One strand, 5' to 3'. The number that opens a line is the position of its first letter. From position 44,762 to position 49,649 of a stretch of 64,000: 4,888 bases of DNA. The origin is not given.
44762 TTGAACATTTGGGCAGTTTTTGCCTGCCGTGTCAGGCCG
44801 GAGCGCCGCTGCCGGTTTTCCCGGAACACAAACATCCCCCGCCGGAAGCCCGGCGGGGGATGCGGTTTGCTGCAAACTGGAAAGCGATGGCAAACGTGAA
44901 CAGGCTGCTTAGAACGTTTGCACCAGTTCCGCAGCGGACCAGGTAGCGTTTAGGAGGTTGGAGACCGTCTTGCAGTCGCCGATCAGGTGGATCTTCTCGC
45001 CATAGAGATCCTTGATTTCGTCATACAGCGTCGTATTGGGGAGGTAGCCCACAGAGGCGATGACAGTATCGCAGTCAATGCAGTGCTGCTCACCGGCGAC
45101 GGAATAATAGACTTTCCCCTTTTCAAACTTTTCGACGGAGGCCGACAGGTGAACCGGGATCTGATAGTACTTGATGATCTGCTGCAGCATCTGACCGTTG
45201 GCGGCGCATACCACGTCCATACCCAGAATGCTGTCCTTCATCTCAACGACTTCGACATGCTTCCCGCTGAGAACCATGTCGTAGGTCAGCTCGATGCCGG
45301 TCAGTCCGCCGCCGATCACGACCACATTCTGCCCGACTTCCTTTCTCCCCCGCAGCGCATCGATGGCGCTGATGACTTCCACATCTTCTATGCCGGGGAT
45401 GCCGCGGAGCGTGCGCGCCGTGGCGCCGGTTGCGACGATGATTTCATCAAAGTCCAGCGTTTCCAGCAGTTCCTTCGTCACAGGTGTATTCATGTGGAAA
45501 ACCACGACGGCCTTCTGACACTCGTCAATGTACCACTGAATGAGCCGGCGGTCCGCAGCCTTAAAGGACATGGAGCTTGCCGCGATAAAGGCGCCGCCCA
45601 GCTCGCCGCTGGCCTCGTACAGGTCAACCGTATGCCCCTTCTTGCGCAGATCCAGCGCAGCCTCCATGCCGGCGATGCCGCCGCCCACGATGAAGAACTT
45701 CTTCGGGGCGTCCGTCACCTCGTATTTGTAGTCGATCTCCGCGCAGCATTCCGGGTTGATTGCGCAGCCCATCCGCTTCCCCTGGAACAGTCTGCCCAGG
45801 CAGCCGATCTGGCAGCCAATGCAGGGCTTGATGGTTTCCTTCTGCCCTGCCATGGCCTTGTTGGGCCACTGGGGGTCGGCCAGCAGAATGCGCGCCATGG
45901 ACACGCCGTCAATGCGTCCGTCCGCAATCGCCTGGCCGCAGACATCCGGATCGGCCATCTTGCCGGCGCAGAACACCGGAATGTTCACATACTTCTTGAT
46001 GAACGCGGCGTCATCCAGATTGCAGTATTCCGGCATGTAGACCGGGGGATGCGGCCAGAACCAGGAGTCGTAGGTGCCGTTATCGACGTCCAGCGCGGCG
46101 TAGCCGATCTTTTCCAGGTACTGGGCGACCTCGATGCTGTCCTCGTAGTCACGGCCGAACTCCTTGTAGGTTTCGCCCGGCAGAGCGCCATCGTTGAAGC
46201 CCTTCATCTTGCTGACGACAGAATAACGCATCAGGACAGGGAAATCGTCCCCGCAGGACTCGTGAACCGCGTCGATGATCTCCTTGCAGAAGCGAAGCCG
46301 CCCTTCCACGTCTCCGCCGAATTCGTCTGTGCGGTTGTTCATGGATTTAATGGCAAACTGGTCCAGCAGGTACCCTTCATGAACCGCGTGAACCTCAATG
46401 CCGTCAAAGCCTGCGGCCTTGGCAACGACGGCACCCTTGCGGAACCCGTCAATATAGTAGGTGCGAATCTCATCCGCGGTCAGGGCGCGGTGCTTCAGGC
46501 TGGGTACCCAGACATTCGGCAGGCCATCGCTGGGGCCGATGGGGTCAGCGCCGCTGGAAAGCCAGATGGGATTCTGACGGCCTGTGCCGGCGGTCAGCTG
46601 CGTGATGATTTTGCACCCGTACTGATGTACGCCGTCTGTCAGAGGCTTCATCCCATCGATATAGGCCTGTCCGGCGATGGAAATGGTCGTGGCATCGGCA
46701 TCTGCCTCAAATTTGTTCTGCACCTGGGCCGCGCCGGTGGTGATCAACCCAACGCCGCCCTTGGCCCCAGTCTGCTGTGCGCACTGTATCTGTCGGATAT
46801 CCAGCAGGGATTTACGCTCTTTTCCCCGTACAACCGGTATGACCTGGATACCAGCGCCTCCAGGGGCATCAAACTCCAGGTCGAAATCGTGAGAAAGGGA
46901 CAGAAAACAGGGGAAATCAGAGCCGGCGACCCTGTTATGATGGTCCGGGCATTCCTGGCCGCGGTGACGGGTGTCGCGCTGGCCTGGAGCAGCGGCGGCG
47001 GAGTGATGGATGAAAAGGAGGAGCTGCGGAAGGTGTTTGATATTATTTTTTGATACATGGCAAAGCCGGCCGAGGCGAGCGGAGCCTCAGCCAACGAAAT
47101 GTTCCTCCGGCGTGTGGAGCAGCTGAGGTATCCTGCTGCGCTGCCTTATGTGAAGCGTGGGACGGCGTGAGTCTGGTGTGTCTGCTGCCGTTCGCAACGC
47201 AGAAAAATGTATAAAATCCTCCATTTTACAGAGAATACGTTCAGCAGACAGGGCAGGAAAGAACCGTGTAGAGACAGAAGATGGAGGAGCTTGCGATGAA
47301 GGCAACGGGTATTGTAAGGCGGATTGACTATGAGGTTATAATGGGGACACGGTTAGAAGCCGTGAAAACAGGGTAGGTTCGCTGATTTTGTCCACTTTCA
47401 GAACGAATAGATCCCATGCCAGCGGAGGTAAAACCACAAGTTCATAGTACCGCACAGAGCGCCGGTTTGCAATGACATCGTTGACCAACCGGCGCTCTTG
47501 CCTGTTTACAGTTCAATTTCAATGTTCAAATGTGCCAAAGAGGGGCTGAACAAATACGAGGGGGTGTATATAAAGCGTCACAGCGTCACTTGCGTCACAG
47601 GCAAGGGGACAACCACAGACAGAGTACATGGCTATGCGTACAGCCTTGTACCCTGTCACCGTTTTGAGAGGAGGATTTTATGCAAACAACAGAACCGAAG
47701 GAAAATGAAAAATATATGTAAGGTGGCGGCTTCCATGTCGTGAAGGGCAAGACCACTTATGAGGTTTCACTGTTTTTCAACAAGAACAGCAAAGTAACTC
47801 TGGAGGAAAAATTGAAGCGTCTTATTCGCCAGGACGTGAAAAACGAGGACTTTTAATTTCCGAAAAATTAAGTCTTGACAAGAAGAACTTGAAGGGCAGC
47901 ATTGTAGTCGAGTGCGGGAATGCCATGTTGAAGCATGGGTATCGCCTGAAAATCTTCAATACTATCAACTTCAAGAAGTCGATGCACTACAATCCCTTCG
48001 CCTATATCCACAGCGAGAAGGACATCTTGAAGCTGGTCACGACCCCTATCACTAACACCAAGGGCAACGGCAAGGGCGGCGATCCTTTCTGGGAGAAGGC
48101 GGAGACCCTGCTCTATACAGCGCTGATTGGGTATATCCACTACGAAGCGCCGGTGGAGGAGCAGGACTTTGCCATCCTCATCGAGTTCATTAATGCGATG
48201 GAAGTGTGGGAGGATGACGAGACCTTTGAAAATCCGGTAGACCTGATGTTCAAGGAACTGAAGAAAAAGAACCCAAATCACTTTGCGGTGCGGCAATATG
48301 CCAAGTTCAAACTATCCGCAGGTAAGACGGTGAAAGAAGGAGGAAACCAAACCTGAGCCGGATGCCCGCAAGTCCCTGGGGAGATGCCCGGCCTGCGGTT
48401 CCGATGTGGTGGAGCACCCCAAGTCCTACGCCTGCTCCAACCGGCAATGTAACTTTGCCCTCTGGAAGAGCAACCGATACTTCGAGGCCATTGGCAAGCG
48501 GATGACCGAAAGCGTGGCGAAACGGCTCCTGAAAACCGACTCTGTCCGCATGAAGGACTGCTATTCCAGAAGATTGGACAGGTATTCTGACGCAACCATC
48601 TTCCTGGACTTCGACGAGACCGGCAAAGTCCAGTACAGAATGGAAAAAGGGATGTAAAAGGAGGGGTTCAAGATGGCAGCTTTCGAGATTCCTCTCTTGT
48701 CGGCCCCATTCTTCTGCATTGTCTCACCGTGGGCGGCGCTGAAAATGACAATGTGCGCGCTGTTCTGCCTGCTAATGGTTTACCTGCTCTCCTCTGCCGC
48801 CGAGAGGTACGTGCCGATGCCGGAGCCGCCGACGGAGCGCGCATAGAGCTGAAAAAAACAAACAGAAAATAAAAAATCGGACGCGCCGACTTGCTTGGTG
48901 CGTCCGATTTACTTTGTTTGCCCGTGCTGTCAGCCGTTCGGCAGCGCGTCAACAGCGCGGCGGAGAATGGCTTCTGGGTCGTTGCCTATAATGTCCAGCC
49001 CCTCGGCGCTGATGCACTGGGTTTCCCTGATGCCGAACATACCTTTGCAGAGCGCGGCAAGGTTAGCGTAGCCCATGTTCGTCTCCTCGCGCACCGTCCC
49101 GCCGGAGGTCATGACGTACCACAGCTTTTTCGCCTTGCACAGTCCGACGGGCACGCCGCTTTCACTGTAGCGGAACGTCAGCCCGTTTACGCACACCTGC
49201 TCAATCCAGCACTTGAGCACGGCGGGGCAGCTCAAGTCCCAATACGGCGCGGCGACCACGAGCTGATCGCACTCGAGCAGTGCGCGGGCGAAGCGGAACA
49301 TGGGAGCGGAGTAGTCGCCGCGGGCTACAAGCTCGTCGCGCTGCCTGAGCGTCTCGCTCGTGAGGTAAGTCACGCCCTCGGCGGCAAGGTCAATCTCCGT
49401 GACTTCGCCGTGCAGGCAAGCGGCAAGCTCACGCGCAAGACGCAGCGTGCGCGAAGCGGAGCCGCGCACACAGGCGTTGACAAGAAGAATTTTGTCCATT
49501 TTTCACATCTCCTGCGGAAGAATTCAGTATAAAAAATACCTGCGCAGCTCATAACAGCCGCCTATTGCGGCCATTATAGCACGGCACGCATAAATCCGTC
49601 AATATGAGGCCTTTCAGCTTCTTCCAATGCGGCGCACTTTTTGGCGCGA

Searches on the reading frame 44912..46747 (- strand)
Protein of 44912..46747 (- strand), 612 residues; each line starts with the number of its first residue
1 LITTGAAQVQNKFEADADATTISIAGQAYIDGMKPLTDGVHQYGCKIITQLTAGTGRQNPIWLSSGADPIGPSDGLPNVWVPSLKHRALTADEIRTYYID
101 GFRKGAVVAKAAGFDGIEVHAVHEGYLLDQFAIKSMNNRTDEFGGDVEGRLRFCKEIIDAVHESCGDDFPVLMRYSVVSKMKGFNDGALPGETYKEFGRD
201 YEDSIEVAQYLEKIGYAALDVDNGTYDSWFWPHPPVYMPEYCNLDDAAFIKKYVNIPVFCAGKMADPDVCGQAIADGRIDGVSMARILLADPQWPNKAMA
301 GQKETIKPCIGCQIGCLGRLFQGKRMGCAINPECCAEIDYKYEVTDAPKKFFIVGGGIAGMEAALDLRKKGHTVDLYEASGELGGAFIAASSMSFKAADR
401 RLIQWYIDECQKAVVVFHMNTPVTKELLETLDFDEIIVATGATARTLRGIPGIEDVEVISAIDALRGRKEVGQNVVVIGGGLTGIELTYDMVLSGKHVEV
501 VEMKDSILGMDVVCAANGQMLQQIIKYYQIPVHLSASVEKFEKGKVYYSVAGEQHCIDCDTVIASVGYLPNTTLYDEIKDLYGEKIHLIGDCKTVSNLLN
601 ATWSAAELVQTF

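Call 57: search_protein_families(library=pfam, proteins=[window:44912-46747:-], max_evalue=0.00001)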
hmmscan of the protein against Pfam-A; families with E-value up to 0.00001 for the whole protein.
window:44912-46747:- (612 aa): 9 families
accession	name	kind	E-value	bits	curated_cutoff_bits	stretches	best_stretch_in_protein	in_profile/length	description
PF00724.26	Oxidored_FMN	-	2.4e-42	145.9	27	1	2-302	53-339/342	NADH:flavin oxidoreductase / NADH oxidase family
PF07992.20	Pyr_redox_2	-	1.1e-31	110.8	26.1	1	350-577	2-246/291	Pyridine nucleotide-disulphide oxidoreductase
PF13738.12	Pyr_redox_3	-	1.8e-15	57.4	30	1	430-576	122-275/305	Pyridine nucleotide-disulphide oxidoreductase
PF00070.33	Pyr_redox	-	1.8e-13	51.2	22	1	474-545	1-70/82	Pyridine nucleotide-disulphide oxidoreductase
PF01266.30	DAO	-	9e-12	45.6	27.9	0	352-387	3-39/353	FAD dependent oxidoreductase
PF13450.12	NAD_binding_8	-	1.2e-10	42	21.9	1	353-386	1-34/68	NAD(P)-binding Rossmann-like domain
PF12831.13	FAD_oxidored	-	5.4e-07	29.7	27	0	353-398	4-49/416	FAD dependent oxidoreductase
PF00890.30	FAD_binding_2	-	5.6e-07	29.5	20.4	0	353-393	4-44/414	FAD binding domain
PF01134.28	GIDA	-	1.3e-06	28.2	22.1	0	352-380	3-31/391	Glucose inhibited division protein A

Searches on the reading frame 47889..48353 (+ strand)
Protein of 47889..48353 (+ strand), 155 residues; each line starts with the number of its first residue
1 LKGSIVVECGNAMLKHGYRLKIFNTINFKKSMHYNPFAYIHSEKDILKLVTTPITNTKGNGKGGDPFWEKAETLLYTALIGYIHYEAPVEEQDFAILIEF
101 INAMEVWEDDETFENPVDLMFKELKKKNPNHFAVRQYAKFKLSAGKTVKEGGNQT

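Call 57: search_protein_families(library=pfam, proteins=[window:47889-48353:+], max_evalue=0.00001)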
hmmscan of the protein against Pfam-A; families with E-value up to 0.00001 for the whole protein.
window:47889-48353:+ (155 aa): 1 family
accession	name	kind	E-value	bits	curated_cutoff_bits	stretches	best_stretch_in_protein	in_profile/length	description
PF02534.20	T4SS-DNA_transf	-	3.5e-09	36.5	20.1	1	4-130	81-206/468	Type IV secretory system Conjugative DNA transfer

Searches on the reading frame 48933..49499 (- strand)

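Call 57: search_protein_families(library=pfam, proteins=[window:48933-49499:-], max_evalue=0.00001)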
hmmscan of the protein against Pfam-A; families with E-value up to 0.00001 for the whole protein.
window:48933-49499:- (189 aa): 1 family
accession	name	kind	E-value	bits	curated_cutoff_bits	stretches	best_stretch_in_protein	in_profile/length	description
PF02525.22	Flavodoxin_2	-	9e-25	88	27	1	3-185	2-193/198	Flavodoxin-like fold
